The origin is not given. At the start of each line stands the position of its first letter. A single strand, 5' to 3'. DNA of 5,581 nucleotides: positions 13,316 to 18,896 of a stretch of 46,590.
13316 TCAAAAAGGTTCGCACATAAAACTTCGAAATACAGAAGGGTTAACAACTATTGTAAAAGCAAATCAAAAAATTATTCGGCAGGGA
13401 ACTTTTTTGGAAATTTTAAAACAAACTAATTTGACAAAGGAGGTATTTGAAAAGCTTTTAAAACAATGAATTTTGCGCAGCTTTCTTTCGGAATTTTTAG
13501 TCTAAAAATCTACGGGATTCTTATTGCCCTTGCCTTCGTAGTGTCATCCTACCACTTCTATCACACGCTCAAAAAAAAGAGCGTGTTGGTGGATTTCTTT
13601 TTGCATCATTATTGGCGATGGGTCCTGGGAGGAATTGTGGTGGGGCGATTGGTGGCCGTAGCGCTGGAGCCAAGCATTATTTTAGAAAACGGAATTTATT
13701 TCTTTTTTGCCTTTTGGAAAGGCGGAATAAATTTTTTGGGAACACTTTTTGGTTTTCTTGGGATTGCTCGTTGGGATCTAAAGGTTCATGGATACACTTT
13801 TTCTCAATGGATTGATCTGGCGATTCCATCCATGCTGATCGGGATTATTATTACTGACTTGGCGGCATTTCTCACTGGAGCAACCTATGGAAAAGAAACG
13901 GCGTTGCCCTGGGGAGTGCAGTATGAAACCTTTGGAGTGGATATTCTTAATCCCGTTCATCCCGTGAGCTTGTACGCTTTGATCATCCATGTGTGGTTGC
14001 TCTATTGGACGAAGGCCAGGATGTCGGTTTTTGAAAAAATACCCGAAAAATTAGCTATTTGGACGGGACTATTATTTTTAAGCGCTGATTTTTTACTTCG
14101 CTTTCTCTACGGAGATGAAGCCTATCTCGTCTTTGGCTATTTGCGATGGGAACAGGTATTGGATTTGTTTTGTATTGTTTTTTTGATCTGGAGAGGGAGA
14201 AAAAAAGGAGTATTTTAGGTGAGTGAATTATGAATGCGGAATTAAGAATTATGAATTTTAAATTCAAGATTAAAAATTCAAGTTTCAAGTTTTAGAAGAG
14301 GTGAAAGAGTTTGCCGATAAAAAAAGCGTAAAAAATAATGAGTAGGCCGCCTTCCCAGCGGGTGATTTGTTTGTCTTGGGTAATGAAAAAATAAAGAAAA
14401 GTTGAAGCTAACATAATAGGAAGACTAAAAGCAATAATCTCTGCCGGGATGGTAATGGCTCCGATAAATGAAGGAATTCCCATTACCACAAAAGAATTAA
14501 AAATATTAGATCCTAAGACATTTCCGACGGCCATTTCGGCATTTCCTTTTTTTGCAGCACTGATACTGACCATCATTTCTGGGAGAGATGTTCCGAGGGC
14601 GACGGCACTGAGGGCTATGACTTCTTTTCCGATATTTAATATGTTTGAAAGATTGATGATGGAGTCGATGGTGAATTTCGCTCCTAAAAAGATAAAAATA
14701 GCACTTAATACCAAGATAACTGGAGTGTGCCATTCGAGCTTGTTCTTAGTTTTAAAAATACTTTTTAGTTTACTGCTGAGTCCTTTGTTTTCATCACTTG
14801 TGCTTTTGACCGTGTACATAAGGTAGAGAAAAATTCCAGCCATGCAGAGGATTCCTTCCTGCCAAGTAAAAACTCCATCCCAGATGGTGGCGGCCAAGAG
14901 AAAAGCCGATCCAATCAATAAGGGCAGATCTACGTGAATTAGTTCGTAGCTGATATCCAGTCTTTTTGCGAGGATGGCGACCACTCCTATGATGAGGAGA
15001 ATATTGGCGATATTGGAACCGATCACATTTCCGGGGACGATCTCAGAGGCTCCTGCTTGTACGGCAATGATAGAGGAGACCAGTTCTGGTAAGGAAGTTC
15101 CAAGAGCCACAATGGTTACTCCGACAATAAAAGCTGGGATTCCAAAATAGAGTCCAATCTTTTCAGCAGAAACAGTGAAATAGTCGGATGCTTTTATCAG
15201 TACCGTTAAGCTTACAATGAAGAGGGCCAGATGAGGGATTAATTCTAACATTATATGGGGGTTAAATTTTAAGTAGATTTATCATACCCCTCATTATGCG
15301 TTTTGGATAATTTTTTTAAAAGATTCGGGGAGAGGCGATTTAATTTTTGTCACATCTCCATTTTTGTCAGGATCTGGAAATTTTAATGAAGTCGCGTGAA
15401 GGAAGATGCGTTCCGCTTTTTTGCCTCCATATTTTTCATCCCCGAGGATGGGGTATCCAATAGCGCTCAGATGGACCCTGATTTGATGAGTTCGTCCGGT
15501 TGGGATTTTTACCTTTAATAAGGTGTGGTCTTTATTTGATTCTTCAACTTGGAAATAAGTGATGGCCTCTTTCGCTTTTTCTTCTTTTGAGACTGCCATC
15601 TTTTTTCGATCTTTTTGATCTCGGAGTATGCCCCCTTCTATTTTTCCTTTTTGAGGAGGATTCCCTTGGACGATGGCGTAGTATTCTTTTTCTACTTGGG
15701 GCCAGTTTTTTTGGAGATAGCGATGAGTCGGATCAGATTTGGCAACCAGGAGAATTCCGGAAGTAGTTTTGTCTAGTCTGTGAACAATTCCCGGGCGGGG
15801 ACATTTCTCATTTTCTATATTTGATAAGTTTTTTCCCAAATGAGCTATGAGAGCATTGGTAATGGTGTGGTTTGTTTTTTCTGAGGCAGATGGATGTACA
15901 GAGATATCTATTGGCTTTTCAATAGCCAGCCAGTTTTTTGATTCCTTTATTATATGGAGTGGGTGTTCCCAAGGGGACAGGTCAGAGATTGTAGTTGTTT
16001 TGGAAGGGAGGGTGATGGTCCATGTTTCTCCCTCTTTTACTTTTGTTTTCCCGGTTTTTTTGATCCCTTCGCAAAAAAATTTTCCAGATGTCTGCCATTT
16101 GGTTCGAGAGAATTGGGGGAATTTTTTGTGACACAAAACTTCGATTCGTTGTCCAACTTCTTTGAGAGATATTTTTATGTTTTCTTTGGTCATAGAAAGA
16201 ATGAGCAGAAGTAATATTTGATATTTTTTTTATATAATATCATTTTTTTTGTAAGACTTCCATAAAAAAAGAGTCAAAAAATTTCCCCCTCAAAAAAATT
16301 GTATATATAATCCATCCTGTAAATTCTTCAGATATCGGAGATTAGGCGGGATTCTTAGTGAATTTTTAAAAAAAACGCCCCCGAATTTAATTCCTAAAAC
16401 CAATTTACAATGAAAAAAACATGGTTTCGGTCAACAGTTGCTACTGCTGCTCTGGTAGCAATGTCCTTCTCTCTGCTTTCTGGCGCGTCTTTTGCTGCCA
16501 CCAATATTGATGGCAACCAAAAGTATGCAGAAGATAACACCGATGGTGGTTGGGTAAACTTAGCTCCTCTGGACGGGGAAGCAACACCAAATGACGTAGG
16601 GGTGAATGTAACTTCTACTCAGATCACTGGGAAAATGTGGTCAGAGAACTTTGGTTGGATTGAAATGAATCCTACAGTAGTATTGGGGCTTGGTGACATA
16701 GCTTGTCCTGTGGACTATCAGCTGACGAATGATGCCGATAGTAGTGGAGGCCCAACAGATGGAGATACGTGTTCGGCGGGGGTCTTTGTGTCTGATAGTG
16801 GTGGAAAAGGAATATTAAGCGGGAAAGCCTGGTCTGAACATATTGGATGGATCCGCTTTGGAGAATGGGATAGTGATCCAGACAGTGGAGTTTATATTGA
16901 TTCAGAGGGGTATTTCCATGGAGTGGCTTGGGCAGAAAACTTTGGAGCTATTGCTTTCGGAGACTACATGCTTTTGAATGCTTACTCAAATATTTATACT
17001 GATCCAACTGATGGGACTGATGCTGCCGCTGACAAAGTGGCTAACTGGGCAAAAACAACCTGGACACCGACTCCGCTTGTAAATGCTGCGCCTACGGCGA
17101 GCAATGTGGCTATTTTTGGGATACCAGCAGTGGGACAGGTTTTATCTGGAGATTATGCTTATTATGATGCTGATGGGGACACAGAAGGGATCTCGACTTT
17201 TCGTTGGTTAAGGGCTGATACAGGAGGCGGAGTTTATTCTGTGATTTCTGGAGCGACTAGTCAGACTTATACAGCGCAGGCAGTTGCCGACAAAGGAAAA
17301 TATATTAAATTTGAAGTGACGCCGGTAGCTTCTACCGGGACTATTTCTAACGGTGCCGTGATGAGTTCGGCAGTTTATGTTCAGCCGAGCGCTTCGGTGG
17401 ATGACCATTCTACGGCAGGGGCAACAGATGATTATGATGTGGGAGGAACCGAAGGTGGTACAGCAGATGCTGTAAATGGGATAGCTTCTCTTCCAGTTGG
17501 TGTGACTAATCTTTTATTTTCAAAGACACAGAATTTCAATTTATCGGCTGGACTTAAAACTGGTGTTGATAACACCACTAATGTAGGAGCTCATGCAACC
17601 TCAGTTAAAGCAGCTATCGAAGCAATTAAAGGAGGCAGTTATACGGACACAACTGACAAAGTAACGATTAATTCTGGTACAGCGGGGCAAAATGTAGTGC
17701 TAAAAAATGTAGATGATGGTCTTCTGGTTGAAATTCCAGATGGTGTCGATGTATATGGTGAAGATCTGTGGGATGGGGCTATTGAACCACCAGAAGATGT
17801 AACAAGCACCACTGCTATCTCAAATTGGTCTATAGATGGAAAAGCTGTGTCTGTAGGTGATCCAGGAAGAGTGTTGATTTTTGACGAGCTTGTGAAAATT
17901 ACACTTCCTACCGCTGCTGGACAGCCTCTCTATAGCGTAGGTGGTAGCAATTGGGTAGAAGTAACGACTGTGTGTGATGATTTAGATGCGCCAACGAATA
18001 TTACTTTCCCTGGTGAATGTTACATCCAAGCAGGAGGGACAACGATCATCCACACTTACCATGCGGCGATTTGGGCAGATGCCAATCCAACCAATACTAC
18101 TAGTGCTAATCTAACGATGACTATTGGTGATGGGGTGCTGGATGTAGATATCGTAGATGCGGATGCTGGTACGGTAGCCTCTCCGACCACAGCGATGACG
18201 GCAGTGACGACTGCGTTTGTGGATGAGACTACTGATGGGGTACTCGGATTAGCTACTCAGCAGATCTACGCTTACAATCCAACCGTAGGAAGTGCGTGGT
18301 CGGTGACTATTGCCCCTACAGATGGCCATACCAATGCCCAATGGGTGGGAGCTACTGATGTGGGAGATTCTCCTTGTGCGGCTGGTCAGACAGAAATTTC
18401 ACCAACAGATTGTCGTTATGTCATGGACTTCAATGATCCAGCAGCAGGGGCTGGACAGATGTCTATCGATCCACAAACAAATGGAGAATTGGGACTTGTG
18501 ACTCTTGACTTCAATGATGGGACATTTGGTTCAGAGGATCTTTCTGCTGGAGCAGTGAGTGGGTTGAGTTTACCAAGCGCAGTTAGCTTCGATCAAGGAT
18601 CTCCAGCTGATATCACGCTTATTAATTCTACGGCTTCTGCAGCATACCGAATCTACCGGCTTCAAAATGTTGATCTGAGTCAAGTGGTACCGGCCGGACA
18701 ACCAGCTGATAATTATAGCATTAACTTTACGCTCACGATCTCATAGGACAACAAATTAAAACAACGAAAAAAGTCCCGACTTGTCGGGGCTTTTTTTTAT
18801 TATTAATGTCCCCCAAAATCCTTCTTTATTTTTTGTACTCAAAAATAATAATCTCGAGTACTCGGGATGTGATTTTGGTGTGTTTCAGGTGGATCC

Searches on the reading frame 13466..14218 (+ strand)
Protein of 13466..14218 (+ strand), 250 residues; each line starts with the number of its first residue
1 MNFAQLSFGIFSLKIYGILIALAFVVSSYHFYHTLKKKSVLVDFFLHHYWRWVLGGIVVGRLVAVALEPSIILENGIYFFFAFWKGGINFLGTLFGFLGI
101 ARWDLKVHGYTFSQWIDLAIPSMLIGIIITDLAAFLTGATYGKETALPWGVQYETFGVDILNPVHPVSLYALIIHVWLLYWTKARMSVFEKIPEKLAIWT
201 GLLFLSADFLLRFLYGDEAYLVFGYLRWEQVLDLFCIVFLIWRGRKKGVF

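Call 28: search_protein_families(library=pfam, proteins=[window:13466-14218:+], max_evalue=0.01)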
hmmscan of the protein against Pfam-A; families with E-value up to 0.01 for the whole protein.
window:13466-14218:+ (250 aa): 1 family
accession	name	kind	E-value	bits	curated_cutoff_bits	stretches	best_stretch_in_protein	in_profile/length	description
PF01790.23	LGT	-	1.6e-20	73.9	24.9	1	7-241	5-235/240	Prolipoprotein diacylglyceryl transferase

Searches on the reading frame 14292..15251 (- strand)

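Call 28: search_protein_families(library=pfam, proteins=[window:14292-15251:-], max_evalue=0.01)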
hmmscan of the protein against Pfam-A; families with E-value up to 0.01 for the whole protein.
window:14292-15251:- (319 aa): 1 family
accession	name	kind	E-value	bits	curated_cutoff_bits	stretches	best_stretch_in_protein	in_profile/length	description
PF01699.29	Na_Ca_ex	-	7.7e-61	204.9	24.9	2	177-312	3-146/151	Sodium/calcium exchanger protein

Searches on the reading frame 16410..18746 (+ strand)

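Call 13: search_protein_families(library=pfam, proteins=[window:16410-18746:+], max_evalue=0.00001)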
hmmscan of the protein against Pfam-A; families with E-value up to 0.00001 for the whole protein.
window:16410-18746:+ (778 aa): 1 family
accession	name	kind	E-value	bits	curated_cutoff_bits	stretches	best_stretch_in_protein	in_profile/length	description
PF23197.1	IG_AIR9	-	4.5e-10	39.7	27.5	1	231-311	3-78/87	AIR9 A9 domain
